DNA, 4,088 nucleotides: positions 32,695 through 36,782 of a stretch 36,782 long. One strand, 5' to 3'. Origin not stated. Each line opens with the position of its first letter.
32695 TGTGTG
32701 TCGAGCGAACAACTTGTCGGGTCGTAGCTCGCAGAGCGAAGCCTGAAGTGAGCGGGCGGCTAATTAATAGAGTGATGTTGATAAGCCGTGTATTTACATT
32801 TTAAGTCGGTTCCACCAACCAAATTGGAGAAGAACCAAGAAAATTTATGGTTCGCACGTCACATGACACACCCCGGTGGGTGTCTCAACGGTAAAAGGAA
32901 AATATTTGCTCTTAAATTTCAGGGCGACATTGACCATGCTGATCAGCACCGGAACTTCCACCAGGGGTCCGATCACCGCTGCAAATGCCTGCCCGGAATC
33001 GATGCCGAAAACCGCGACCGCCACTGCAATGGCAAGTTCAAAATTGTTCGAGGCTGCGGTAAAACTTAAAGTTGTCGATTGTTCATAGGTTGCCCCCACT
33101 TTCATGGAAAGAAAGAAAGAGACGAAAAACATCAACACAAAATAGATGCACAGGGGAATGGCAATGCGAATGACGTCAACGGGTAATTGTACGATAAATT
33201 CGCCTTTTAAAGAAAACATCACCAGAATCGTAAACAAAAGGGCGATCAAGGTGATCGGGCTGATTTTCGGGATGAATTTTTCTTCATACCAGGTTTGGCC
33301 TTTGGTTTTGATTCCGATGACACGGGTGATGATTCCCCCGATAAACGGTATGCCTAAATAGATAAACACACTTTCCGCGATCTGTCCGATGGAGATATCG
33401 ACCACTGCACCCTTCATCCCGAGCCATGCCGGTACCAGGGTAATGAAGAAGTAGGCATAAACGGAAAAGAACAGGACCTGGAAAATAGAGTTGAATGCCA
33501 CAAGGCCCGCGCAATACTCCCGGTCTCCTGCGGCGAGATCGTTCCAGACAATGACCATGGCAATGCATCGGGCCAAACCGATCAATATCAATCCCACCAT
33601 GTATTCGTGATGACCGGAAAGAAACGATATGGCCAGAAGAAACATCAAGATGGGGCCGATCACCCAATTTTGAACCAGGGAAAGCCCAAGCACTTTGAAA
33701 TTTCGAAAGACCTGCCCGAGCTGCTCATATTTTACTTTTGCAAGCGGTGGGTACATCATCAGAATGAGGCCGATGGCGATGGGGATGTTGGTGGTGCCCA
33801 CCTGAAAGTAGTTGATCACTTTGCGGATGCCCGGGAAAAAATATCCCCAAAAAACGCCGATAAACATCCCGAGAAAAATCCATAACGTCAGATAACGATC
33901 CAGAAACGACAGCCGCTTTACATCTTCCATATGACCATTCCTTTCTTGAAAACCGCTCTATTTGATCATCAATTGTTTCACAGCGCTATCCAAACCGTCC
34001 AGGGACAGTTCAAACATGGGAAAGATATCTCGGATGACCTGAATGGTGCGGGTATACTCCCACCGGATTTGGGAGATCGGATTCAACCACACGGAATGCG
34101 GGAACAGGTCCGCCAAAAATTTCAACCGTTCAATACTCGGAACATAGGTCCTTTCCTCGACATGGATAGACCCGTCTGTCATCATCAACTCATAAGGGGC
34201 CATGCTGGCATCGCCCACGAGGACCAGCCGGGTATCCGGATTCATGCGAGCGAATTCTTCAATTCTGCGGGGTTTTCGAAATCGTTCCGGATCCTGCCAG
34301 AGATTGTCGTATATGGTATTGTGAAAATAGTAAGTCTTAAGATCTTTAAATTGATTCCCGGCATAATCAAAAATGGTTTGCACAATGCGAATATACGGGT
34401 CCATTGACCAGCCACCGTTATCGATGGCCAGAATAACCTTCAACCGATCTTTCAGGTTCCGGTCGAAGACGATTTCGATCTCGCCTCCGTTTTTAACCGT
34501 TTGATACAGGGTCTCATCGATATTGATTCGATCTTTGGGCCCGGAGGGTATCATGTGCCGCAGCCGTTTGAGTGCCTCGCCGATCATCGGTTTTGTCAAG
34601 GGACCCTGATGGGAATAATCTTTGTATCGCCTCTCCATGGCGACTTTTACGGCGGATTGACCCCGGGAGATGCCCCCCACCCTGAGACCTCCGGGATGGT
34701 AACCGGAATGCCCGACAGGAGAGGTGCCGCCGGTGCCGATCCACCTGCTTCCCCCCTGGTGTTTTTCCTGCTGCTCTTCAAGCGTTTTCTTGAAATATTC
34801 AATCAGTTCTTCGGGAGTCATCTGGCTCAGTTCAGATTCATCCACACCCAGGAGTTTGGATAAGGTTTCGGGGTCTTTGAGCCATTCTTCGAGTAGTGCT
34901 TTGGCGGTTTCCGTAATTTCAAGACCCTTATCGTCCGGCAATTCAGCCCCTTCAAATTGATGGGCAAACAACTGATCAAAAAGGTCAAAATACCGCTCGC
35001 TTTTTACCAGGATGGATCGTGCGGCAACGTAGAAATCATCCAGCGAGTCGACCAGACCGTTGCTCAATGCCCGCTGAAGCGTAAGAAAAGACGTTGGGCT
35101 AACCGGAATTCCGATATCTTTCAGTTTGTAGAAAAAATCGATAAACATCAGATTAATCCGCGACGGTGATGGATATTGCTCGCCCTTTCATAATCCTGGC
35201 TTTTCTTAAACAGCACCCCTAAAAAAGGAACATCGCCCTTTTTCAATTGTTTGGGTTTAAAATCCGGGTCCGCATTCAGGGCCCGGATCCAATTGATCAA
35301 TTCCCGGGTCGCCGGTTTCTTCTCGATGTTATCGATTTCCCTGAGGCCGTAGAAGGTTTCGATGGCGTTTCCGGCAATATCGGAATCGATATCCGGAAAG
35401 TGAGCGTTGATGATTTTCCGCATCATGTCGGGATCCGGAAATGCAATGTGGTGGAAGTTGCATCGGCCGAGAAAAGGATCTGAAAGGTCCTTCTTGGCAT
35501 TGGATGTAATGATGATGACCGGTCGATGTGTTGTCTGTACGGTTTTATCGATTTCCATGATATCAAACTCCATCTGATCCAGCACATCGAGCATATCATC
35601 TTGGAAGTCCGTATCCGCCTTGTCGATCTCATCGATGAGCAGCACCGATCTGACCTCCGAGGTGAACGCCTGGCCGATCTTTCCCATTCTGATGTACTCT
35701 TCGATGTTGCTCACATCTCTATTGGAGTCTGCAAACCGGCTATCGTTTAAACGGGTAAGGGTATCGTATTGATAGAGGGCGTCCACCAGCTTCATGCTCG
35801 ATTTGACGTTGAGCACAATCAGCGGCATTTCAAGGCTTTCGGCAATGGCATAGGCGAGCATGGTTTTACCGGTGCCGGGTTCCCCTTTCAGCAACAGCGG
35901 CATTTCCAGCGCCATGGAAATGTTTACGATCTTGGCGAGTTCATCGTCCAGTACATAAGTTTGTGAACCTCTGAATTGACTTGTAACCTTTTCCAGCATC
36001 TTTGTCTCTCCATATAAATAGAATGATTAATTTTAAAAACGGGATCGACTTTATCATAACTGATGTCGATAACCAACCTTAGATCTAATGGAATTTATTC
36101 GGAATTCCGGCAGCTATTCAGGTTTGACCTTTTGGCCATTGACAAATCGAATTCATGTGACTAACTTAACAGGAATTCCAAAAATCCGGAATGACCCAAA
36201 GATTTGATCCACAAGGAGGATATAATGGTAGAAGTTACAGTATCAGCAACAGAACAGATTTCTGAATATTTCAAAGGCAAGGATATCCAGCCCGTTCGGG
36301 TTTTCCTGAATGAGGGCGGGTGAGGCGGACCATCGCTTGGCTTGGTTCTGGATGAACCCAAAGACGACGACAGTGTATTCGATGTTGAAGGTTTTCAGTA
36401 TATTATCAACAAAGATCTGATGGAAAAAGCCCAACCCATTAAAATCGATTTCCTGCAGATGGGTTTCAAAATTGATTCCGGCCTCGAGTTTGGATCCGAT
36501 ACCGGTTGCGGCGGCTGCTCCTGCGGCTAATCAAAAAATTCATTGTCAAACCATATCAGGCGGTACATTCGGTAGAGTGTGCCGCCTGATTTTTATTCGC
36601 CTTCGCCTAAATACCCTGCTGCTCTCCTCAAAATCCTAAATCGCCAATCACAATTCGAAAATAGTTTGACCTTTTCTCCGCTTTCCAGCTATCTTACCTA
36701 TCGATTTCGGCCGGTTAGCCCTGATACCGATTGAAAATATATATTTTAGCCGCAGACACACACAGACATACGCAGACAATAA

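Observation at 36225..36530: In-frame TGA at the conserved Cys of a HesB/IscA-like protein: candidate selenoprotein split by the ORF track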

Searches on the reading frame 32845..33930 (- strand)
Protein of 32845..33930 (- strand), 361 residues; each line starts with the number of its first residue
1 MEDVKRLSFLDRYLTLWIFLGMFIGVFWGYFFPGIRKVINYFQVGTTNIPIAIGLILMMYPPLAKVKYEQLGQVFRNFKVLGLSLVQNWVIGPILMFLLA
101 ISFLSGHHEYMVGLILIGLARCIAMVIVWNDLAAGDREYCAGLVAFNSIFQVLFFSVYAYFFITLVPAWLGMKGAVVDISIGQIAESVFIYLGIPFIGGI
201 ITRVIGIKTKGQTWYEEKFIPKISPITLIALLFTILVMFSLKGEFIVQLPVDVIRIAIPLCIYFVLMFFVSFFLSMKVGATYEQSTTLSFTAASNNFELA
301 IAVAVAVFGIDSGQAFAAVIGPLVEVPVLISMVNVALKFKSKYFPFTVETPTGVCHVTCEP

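Call 49: search_protein_families(library=pfam, proteins=[window:32845-33930:-], max_evalue=0.00001)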
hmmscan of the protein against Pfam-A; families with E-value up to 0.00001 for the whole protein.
window:32845-33930:- (361 aa): 1 family
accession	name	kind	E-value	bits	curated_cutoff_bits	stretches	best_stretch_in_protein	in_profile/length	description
PF01758.21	SBF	-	1.1e-60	205.1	24.3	1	52-248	1-190/191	Sodium Bile acid symporter family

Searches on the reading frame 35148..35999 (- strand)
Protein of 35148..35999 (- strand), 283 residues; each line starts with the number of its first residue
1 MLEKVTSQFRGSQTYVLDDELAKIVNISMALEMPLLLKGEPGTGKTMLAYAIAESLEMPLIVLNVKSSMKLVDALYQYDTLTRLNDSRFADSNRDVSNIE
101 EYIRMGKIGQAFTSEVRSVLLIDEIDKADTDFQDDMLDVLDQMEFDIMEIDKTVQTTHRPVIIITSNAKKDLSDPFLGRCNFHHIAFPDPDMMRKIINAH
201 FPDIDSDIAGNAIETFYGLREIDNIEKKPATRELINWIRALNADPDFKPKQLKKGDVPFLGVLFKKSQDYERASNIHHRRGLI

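Call 49: search_protein_families(library=pfam, proteins=[window:35148-35999:-], max_evalue=0.00001)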
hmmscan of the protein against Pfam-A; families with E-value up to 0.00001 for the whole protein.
window:35148-35999:- (283 aa): 5 families
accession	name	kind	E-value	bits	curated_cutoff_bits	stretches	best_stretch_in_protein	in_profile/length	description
PF00004.35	AAA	-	1.7e-14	54.8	21.2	1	35-183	1-126/131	ATPase family associated with various cellular activities (AAA)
PF07724.20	AAA_2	-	4e-12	46.9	27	1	35-170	6-127/166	AAA domain (Cdc48 subfamily)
PF07728.20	AAA_5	-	8.8e-12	45.6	22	1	34-170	1-125/139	AAA domain (dynein-related subfamily)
PF13401.12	AAA_22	-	2.6e-08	34.7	27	1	35-142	8-107/130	AAA domain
PF00158.32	Sigma54_activat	-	9e-08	32.4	20.2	0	23-56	13-46/168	Sigma-54 interaction domain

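Call 50: find_encoding_contigs(protein=window:35148-35999:-, flank=10000, max_places=4)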
Protein window:35148-35999:- (283 aa): 2 contigs read that carry it; 1 place shown.
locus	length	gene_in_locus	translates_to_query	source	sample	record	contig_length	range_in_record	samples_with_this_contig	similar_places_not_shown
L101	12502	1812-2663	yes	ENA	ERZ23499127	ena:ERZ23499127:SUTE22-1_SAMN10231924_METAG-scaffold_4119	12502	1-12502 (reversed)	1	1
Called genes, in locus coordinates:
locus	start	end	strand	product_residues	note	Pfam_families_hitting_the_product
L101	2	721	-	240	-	?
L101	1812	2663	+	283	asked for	PF00158:Sigma54_activat (faint), PF00004:AAA, PF07724:AAA_2, PF07728:AAA_5, PF13401:AAA_22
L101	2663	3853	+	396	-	-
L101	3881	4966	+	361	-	PF01758:SBF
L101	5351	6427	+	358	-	PF08735:DUF1786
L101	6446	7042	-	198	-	-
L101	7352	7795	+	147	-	PF17886:ArsA_HSP20 (weak), PF00011:HSP20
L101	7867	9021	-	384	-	PF00158:Sigma54_activat, PF14532:Sigma54_activ_2, PF07728:AAA_5 (weak), PF25601:AAA_lid_14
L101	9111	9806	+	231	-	PF04012:PspA_IM30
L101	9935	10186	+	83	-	-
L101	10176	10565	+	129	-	PF04024:PspC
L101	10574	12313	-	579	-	PF00929:RNase_T (weak), PF01541:GIY-YIG (weak)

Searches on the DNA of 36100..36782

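Call 9: search_rna_families(source=window, start=36100, end=36782, threshold=evalue, max_evalue=10, show_alignments=3)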
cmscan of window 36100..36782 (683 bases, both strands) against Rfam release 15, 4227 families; matches with E-value up to 10: 2.
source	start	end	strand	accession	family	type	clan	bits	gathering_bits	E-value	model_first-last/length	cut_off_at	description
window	36172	36227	+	RF02934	caiA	Gene; sRNA;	-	16.8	55.5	5.5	1-78/78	no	caiA RNA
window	36347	36422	+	RF01185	snR75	Gene; snRNA; snoRNA; CD-box;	CL00045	12.5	40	6.1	1-88/88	no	Small nucleolar RNA snR75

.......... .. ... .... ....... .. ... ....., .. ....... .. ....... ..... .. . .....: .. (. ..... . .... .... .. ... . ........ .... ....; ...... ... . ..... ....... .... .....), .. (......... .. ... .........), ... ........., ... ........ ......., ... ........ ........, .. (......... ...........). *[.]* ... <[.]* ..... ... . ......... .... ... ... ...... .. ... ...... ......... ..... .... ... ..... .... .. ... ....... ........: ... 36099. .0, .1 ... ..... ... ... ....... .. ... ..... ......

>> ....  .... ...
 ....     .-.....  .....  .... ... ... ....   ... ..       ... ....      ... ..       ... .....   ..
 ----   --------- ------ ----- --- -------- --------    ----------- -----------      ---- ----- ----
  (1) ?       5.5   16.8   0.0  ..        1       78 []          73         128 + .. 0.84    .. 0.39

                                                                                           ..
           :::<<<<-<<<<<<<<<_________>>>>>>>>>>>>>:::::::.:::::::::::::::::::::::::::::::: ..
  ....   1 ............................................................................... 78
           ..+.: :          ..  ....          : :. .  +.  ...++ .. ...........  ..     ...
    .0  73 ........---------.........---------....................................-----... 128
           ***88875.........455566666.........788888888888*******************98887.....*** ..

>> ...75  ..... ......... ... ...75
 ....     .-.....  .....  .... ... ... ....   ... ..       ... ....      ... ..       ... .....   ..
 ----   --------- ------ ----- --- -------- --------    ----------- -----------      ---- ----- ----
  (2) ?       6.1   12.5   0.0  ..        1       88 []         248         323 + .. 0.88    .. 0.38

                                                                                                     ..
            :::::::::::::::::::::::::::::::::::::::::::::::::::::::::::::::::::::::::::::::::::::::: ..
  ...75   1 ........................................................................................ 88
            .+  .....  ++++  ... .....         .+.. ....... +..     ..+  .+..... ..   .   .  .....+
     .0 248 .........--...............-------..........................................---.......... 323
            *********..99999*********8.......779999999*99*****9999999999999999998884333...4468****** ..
